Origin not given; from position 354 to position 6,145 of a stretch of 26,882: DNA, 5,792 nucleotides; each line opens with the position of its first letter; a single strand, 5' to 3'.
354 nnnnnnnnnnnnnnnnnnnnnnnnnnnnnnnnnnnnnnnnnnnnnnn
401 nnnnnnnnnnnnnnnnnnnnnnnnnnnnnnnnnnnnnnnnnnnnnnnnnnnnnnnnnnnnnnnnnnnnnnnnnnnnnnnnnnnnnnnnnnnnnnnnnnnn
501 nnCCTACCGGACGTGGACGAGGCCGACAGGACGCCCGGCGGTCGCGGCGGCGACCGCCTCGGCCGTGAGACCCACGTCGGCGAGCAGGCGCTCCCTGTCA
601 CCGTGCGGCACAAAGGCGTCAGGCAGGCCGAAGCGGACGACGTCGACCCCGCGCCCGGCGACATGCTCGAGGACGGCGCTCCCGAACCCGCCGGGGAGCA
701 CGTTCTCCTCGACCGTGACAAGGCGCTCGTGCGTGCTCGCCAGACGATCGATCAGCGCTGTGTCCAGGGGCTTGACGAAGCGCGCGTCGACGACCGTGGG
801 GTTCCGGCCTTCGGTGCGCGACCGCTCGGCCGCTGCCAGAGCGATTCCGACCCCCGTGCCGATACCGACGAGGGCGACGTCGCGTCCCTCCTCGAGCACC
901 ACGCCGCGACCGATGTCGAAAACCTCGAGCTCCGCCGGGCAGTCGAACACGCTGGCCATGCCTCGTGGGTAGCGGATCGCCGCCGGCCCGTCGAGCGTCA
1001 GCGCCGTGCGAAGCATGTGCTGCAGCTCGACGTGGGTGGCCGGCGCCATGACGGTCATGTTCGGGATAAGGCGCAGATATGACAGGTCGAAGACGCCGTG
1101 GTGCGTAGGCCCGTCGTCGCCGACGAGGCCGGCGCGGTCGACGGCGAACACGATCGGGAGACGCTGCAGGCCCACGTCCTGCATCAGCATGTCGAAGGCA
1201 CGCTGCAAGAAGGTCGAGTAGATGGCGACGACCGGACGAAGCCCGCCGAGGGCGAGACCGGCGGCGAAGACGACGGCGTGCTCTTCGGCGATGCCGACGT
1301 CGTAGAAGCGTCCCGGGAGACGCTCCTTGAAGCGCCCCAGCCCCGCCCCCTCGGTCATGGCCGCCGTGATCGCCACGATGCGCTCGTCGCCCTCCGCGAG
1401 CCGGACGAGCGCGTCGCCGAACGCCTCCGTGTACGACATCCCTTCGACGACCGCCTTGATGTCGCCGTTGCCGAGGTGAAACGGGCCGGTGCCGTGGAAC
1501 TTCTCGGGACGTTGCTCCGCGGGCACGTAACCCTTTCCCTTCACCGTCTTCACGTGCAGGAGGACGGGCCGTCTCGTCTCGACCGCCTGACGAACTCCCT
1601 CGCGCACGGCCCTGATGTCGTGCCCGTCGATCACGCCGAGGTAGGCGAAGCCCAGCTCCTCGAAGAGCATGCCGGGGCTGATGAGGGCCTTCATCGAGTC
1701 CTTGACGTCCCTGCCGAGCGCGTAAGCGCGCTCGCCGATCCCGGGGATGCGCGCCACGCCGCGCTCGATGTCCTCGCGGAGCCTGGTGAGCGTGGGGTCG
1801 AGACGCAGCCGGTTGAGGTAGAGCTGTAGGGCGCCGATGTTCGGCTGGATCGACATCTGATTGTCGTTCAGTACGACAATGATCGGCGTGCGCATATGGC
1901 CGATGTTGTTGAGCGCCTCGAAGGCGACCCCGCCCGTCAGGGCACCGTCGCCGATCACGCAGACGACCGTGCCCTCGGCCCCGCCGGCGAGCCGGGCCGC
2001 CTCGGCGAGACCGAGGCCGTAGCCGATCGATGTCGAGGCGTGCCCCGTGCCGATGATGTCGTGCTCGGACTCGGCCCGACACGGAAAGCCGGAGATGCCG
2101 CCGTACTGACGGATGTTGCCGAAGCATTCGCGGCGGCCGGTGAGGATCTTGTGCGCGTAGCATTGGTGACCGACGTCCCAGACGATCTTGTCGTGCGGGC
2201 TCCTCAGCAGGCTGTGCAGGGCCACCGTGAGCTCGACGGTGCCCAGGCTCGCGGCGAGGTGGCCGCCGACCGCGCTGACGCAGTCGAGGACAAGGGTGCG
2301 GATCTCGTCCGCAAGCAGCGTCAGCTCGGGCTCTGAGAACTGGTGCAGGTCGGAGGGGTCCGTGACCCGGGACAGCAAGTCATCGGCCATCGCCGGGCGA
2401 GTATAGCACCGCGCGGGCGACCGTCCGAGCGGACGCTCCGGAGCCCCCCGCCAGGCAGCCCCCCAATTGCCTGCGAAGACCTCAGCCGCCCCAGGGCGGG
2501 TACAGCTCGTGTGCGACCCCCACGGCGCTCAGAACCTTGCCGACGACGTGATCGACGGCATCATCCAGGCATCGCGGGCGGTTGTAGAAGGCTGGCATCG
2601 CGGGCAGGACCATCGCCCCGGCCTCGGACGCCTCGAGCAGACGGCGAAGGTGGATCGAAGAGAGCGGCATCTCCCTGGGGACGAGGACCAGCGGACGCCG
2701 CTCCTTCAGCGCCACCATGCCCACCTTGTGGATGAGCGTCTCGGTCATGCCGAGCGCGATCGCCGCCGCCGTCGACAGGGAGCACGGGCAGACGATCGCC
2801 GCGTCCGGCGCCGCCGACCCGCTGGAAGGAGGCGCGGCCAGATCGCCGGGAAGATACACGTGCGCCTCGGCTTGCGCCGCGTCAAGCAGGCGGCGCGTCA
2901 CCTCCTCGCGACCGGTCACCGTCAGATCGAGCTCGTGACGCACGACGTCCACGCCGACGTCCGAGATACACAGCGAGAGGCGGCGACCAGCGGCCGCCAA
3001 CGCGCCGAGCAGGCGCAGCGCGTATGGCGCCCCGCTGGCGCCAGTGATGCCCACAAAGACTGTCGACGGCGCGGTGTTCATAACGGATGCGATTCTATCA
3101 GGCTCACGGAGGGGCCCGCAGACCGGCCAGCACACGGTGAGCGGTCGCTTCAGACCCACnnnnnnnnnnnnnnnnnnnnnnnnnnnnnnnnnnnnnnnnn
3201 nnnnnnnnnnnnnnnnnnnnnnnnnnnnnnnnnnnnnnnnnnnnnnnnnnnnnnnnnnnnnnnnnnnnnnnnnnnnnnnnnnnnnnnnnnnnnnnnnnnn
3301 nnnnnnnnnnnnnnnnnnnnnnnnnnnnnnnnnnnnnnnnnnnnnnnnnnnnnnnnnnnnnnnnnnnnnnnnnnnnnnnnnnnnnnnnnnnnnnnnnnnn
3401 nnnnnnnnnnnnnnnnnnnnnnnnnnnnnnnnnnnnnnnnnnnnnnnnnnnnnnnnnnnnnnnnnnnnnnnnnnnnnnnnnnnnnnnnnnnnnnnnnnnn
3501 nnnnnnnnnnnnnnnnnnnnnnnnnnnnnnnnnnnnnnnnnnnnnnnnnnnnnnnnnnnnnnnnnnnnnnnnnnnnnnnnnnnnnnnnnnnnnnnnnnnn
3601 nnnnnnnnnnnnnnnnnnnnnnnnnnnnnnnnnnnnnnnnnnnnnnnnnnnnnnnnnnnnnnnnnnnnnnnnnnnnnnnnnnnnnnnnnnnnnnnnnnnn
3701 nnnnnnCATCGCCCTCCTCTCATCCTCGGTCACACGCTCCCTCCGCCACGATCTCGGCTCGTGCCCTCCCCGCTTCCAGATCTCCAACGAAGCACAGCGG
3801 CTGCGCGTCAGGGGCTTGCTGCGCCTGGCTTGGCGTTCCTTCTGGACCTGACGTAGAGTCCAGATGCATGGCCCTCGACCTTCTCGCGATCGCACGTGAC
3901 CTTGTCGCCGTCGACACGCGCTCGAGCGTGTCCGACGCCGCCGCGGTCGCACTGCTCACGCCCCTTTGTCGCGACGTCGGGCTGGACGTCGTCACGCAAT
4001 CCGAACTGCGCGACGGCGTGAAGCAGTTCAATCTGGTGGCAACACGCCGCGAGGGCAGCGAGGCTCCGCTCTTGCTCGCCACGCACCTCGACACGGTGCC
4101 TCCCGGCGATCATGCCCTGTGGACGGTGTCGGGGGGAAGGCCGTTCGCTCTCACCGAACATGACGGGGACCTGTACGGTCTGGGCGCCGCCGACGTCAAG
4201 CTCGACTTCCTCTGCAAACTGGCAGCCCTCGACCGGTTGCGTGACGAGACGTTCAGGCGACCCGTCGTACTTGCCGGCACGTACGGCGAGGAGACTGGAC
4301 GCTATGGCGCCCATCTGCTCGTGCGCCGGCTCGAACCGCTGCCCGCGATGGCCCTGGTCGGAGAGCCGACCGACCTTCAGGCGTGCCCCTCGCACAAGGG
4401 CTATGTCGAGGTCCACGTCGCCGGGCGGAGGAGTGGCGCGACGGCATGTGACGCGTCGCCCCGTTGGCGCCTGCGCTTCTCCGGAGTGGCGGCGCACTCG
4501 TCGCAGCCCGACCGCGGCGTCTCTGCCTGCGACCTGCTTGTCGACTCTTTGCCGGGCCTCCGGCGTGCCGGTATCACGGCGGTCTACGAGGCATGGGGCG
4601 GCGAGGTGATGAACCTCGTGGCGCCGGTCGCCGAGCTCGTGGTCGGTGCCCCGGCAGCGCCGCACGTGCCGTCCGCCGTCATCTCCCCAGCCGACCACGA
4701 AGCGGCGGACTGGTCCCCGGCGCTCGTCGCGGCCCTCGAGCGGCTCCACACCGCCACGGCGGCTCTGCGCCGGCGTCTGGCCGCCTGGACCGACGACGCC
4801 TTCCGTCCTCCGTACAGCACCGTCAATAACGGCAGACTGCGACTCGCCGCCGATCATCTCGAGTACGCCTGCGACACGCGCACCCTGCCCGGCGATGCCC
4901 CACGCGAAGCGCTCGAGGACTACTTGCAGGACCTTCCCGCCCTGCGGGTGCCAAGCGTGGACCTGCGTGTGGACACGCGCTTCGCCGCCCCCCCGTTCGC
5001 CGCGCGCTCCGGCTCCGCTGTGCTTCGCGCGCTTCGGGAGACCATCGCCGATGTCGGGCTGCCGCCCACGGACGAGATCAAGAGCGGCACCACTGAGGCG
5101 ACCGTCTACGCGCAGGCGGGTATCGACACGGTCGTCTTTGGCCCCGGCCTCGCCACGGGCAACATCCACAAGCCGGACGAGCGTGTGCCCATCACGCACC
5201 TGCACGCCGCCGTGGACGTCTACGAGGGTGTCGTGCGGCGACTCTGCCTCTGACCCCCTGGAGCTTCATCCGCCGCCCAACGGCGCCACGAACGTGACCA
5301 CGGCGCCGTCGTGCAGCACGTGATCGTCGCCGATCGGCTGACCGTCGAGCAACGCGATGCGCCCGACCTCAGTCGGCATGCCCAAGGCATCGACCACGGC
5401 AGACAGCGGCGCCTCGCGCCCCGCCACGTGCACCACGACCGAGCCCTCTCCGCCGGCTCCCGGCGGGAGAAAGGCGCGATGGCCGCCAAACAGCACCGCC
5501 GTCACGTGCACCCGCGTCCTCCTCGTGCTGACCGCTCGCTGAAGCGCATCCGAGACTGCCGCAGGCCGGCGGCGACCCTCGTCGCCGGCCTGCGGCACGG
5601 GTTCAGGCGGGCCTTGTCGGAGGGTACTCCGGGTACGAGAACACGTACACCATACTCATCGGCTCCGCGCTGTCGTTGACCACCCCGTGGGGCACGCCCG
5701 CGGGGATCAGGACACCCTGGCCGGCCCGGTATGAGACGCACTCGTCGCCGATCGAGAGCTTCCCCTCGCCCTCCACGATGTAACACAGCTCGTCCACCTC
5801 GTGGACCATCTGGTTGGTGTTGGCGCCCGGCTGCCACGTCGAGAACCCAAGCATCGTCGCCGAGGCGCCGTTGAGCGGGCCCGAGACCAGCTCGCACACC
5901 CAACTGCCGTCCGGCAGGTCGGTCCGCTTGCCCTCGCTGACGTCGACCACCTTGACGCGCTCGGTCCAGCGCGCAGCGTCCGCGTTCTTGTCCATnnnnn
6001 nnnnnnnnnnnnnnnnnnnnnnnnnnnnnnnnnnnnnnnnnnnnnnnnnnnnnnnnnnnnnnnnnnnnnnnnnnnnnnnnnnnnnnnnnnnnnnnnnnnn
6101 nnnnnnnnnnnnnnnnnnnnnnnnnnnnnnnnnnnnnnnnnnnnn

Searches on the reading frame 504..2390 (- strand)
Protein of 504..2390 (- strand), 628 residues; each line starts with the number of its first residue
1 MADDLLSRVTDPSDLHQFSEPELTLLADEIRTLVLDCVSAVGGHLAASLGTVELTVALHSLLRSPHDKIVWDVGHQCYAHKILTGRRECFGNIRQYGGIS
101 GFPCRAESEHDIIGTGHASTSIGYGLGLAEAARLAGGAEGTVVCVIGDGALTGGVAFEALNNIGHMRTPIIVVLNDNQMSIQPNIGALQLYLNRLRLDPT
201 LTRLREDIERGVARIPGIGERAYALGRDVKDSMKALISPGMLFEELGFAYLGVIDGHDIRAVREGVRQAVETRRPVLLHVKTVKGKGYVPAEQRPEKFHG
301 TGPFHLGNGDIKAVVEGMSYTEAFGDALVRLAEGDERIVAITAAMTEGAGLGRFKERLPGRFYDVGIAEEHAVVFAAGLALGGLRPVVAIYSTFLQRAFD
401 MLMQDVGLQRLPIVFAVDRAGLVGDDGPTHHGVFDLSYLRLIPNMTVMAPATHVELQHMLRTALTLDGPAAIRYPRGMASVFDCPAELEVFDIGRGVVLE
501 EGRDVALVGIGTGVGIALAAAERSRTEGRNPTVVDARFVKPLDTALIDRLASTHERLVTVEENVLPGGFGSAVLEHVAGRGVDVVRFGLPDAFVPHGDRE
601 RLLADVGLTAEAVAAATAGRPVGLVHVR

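Call 9: search_protein_families(library=pfam, proteins=[window:504-2390:-], max_evalue=0.00001)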
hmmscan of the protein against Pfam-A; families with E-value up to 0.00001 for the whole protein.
window:504-2390:- (628 aa): 5 families
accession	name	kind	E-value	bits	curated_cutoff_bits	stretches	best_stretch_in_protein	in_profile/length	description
PF13292.11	DXP_synthase_N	-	4.6e-108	361.1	21.2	1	6-282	1-274/274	1-deoxy-D-xylulose-5-phosphate synthase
PF02779.29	Transket_pyr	-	2.2e-48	164.7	27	1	317-478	2-171/174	Transketolase, pyrimidine binding domain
PF02780.25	Transketolase_C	-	1.1e-30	106.5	25.9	1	494-613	1-124/124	Transketolase, C-terminal domain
PF00456.26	Transketolase_N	-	4.9e-11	42.6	22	0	26-183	5-189/334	Transketolase, thiamine diphosphate binding domain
PF02775.26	TPP_enzyme_C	-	1.2e-06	28.9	21.9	0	118-179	26-84/151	Thiamine pyrophosphate enzyme, C-terminal TPP binding domain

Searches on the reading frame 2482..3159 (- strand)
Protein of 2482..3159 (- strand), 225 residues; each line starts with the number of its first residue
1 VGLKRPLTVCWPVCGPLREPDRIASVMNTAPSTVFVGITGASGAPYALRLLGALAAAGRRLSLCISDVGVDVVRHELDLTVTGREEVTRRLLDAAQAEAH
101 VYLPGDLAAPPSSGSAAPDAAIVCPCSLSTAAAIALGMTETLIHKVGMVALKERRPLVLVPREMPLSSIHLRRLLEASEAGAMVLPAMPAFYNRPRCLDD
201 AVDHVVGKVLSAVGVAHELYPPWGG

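Call 57: search_protein_families(library=pfam, proteins=[window:2482-3159:-], max_evalue=0.001)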
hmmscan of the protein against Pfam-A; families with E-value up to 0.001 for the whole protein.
window:2482-3159:- (225 aa): 1 family
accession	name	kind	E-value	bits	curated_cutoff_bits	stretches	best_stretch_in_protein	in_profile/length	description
PF02441.25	Flavoprotein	-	8.3e-36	123.5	22.7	1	33-212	2-161/162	Flavoprotein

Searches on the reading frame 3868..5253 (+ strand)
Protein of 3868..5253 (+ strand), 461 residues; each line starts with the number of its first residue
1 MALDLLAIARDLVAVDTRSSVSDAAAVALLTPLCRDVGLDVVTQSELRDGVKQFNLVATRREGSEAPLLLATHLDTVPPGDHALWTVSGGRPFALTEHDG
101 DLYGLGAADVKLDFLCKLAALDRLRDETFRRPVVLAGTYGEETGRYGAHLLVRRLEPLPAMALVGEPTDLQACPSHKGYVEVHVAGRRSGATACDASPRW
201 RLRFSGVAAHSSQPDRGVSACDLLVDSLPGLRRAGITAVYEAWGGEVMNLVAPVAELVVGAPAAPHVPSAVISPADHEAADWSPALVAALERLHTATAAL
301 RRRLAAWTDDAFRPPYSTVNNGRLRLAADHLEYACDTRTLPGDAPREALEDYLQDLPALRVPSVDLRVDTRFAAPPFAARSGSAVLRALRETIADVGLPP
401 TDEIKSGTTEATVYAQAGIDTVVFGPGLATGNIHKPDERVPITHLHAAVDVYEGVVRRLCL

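Call 9: search_protein_families(library=pfam, proteins=[window:3868-5253:+], max_evalue=0.00001)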
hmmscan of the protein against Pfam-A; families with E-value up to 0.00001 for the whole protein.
window:3868-5253:+ (461 aa): 1 family
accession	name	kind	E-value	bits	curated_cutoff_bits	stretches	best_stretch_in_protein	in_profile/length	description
PF01546.33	Peptidase_M20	-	7.8e-31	108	24.6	1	69-457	1-205/206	Peptidase family M20/M25/M40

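Call 39: search_protein_families(library=ncbifam, proteins=[window:3868-5253:+], max_evalue=1e-10)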
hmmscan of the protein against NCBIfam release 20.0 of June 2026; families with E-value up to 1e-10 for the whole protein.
window:3868-5253:+ (461 aa): 25 families
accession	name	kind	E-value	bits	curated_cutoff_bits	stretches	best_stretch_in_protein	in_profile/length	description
TIGR01892.1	AcOrn-deacetyl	equivalog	3.7e-54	184.2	297.7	2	8-227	2-199/365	acetylornithine deacetylase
NF005710.0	PRK07522.1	subfamily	2.4e-43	148.8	412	2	5-223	10-208/391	acetylornithine deacetylase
NF003474.0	PRK05111.1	equivalog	2.9e-41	141.7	460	1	12-229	21-214/383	acetylornithine deacetylase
TIGR01910.1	DapE-ArgE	subfamily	2.4e-32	112.6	217.6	1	7-188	2-187/373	ArgE/DapE family deacylase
NF006365.0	PRK08588.1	subfamily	7e-25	88.1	289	1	50-226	50-207/383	succinyl-diaminopimelate desuccinylase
NF006399.0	PRK08651.1-2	equivalog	6.9e-24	84.6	381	1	5-187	6-187/405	succinyl-diaminopimelate desuccinylase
NF009557.0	PRK13009.1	equivalog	1.8e-22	80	284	1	4-221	4-205/377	succinyl-diaminopimelate desuccinylase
NF009555.0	PRK13004.1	equivalog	1.7e-20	73.2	321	1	4-223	16-209/399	YgeY family selenium metabolism-linked hydrolase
NF006400.0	PRK08651.1-3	equivalog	2.2e-20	72.8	374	0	56-191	74-211/410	succinyl-diaminopimelate desuccinylase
NF003367.0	PRK04443.1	equivalog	2.6e-19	69.8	363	0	364-459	250-345/349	[LysW]-lysine hydrolase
NF010589.0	PRK13983.1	equivalog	1.7e-18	66.8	333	1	28-153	43-173/409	M20 family metallo-hydrolase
TIGR01246.1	dapE_proteo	equivalog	2.9e-17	62.8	361.8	0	22-169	17-162/370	succinyl-diaminopimelate desuccinylase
NF006402.0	PRK08651.1-5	equivalog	1.8e-16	60.1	369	1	35-194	25-180/369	succinyl-diaminopimelate desuccinylase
TIGR01900.1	dapE-gram_pos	equivalog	2.7e-16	59.4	304.2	0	32-232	24-200/351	succinyl-diaminopimelate desuccinylase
NF006596.0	PRK09133.1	subfamily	7.7e-16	57.7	349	1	7-156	42-192/474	hypothetical protein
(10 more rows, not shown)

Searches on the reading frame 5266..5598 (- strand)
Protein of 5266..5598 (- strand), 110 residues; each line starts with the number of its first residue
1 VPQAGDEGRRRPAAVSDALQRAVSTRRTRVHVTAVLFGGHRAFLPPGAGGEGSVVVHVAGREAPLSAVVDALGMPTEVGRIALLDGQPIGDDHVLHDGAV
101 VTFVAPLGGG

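Call 57: search_protein_families(library=pfam, proteins=[window:5266-5598:-], max_evalue=0.001)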
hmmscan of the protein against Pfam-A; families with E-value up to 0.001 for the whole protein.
window:5266-5598:- (110 aa): 1 family
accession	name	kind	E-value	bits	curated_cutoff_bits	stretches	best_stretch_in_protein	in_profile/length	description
PF14451.12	Ub-Mut7C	-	0.00051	20.3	23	1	53-101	23-71/81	Mut7-C ubiquitin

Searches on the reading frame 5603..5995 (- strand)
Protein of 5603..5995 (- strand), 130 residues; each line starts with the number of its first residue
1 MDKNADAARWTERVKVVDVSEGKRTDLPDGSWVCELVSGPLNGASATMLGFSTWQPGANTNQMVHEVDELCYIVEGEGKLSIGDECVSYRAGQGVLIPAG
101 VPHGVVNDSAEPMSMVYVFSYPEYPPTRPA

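Call 57: search_protein_families(library=pfam, proteins=[window:5603-5995:-], max_evalue=0.001)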
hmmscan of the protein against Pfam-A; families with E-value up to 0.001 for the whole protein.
window:5603-5995:- (130 aa): 4 families
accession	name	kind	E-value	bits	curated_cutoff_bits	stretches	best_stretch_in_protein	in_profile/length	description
PF07883.17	Cupin_2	-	3.6e-17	62.3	27.2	1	52-119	3-70/70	Cupin domain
PF05899.18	Cupin_3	-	2.9e-06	27.3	23.5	1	53-101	11-60/74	EutQ-like cupin domain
PF02311.25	AraC_binding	-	3.9e-06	27.1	21.1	1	58-113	14-69/135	AraC-like ligand binding domain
PF00190.28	Cupin_1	-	4.5e-05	23.5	22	1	40-120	26-114/151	Cupin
